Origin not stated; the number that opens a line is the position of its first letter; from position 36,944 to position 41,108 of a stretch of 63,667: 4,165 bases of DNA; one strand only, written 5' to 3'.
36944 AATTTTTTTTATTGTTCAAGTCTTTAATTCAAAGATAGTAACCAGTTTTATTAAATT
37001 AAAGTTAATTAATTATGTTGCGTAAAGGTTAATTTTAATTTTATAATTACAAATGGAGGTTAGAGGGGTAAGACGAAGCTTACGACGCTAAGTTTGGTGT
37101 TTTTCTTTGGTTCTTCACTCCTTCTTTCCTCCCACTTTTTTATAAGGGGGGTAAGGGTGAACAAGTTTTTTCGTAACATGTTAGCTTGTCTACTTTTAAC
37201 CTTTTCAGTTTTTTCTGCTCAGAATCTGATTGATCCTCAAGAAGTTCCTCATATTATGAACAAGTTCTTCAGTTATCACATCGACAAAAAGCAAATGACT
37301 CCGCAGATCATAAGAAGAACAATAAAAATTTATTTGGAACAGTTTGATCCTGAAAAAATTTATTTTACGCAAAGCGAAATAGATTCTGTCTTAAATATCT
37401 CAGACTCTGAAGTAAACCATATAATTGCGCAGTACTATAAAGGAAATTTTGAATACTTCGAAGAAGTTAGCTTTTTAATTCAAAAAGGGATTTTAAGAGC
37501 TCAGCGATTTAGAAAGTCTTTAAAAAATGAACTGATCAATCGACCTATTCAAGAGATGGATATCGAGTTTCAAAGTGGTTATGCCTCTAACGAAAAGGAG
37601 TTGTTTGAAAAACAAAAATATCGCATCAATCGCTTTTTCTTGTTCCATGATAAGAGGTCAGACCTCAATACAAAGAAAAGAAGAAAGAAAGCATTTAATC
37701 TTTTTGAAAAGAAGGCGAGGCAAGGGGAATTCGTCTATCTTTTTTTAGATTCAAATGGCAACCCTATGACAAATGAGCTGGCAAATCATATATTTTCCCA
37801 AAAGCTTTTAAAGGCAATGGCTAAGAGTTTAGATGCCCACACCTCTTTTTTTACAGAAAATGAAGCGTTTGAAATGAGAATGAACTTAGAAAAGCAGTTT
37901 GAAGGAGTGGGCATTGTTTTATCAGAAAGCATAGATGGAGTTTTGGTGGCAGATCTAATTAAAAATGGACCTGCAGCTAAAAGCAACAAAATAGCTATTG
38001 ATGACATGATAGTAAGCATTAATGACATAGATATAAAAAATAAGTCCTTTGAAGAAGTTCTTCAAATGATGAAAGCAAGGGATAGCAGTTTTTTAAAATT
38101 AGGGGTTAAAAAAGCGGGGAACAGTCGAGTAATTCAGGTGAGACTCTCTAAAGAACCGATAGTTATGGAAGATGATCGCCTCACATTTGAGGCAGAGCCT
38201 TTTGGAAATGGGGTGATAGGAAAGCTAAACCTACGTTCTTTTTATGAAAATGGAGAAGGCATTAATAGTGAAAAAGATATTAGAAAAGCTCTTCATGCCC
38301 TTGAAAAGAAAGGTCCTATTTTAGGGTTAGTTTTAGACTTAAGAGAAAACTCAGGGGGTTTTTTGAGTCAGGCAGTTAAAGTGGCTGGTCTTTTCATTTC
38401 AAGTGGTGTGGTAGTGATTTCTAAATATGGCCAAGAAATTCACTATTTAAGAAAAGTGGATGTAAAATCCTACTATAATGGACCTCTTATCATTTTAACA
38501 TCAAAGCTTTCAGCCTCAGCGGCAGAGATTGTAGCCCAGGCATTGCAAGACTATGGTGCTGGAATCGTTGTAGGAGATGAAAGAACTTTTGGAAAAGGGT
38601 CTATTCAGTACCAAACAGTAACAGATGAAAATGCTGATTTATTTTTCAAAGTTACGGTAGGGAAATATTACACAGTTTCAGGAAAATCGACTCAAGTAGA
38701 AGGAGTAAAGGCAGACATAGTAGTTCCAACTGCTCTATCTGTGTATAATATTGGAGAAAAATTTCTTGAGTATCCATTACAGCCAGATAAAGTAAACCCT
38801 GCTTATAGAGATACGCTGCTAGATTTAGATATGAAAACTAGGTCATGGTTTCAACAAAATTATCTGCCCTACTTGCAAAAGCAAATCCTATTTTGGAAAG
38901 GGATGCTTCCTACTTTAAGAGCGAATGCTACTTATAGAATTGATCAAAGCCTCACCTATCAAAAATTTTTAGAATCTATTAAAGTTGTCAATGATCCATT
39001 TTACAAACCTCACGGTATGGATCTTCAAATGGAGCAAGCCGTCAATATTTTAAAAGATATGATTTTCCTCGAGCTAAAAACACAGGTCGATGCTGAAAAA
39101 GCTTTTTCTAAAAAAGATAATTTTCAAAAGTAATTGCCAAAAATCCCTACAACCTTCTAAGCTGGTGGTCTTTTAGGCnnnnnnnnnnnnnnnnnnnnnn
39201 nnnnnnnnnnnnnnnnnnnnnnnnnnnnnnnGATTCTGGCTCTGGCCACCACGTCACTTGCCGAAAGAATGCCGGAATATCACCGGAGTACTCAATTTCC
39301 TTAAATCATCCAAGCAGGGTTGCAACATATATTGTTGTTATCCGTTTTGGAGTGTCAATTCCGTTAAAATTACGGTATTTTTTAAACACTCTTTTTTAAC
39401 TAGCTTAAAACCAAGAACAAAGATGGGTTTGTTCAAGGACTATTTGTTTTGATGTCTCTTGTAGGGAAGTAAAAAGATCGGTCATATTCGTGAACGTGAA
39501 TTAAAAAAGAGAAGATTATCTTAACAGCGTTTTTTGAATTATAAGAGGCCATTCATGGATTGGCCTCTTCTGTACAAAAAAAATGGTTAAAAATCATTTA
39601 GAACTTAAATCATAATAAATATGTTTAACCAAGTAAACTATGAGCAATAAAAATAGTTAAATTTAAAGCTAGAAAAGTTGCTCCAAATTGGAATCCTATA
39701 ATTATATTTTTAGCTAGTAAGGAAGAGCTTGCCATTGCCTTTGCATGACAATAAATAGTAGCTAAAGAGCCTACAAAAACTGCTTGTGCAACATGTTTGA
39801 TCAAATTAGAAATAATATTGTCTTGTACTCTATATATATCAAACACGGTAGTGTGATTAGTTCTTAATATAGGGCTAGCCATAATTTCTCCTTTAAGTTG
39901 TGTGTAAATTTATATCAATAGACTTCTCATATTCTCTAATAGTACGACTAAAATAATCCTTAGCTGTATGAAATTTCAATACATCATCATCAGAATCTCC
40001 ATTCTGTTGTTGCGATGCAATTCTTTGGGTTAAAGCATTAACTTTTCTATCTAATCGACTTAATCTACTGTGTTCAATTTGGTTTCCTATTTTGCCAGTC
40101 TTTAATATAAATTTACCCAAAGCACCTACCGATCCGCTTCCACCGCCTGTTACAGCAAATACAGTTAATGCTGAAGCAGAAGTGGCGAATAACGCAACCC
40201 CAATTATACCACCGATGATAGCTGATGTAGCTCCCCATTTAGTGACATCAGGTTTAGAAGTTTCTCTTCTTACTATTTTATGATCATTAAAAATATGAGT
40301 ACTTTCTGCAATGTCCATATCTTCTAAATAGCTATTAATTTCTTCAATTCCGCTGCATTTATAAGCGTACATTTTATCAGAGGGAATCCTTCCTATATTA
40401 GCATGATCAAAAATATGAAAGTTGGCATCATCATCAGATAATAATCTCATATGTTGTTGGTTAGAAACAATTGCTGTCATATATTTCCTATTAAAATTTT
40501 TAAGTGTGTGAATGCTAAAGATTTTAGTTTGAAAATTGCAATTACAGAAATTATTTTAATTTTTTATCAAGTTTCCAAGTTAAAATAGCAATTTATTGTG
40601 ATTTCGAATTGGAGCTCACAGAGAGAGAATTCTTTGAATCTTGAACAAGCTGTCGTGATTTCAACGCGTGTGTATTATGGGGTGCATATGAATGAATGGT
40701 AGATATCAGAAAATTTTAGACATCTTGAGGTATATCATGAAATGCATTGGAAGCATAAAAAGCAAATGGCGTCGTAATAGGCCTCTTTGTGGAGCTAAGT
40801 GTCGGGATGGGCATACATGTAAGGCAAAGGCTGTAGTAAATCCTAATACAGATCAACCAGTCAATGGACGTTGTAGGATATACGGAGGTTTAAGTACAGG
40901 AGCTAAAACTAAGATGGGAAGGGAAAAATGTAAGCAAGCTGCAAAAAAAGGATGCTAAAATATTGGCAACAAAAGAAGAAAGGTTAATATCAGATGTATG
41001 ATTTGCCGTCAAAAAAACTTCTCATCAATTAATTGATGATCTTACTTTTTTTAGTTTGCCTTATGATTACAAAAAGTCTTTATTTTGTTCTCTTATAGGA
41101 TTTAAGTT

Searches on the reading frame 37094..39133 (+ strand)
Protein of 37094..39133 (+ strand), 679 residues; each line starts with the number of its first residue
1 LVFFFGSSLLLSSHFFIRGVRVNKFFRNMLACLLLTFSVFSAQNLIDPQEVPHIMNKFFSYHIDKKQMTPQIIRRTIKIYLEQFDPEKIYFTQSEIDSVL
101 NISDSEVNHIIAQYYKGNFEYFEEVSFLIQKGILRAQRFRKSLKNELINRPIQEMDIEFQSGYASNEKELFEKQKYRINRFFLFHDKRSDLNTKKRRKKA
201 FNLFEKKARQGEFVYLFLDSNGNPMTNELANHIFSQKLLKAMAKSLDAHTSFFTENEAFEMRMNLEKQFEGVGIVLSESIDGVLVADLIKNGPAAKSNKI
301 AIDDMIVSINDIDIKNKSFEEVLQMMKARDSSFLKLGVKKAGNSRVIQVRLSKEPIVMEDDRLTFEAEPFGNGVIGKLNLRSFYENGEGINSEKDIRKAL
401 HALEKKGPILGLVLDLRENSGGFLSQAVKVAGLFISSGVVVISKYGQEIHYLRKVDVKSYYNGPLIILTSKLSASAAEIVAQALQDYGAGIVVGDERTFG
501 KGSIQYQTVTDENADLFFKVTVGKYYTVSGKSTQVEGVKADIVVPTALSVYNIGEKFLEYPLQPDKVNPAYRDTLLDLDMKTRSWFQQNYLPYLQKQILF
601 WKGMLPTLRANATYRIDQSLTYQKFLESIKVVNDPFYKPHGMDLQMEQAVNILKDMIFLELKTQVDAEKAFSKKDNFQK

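Call 23: find_related_loci(query=window:37094-39133:+, collection=genome_contigs, flank=10000)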
Query window:37094-39133:+ (679 aa) in genome_contigs; peptide patterns used: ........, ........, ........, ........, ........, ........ (x = any residue, [..] = any of these).
45 stretches matched a pattern; 2 encode a relative of the query (tblastn E <= 1e-3); 2 distinct loci.
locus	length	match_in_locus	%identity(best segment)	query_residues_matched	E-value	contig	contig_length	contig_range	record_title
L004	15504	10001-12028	96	4-679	0e+0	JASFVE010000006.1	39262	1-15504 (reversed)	MAG: Chlamydiota bacterium isolate D1105M20metaG_Bin_153 D1105M20metaG_FD_scaffold_207_c1, whole genome shotgun sequence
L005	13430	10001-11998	48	13-660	0e+0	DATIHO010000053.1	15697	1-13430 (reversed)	MAG TPA_asm: Chlamydiales bacterium isolate SMAG_U15640 k141_169686, whole genome shotgun sequence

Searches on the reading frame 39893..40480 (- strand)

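Call 18: search_protein_families(library=pfam, proteins=[window:39893-40480:-], max_evalue=0.1)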
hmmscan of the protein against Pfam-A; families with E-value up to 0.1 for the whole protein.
window:39893-40480:- (195 aa): 0 families

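Call 92: search_protein_families(library=phrogs, proteins=[window:39893-40480:-], max_evalue=0.01)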
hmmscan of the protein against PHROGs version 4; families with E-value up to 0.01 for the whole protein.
window:39893-40480:- (195 aa): 0 families

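Call 93: search_protein_families(library=padloc, proteins=[window:39893-40480:-], max_evalue=0.01)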
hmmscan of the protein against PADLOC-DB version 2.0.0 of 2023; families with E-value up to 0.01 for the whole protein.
window:39893-40480:- (195 aa): 1 family
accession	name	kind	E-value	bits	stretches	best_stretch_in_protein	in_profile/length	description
PDLC03841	LeoBC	-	0.0063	13.7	1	64-189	442-554/601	-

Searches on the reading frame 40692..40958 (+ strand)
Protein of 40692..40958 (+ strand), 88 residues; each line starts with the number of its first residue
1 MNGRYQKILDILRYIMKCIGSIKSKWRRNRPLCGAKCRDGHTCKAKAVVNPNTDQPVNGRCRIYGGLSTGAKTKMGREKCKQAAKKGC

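Call 18: search_protein_families(library=pfam, proteins=[window:40692-40958:+], max_evalue=0.1)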
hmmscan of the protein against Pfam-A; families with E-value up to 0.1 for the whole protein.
window:40692-40958:+ (88 aa): 0 families

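Call 92: search_protein_families(library=phrogs, proteins=[window:40692-40958:+], max_evalue=0.01)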
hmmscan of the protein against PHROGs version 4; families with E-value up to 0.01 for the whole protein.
window:40692-40958:+ (88 aa): 1 family
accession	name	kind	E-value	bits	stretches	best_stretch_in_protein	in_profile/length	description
phrog_6177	-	unknown function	0.0031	18.1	1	19-79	50-103/224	-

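Call 93: search_protein_families(library=padloc, proteins=[window:40692-40958:+], max_evalue=0.01)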
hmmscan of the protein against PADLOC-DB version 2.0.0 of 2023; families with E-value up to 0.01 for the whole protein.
window:40692-40958:+ (88 aa): 0 families
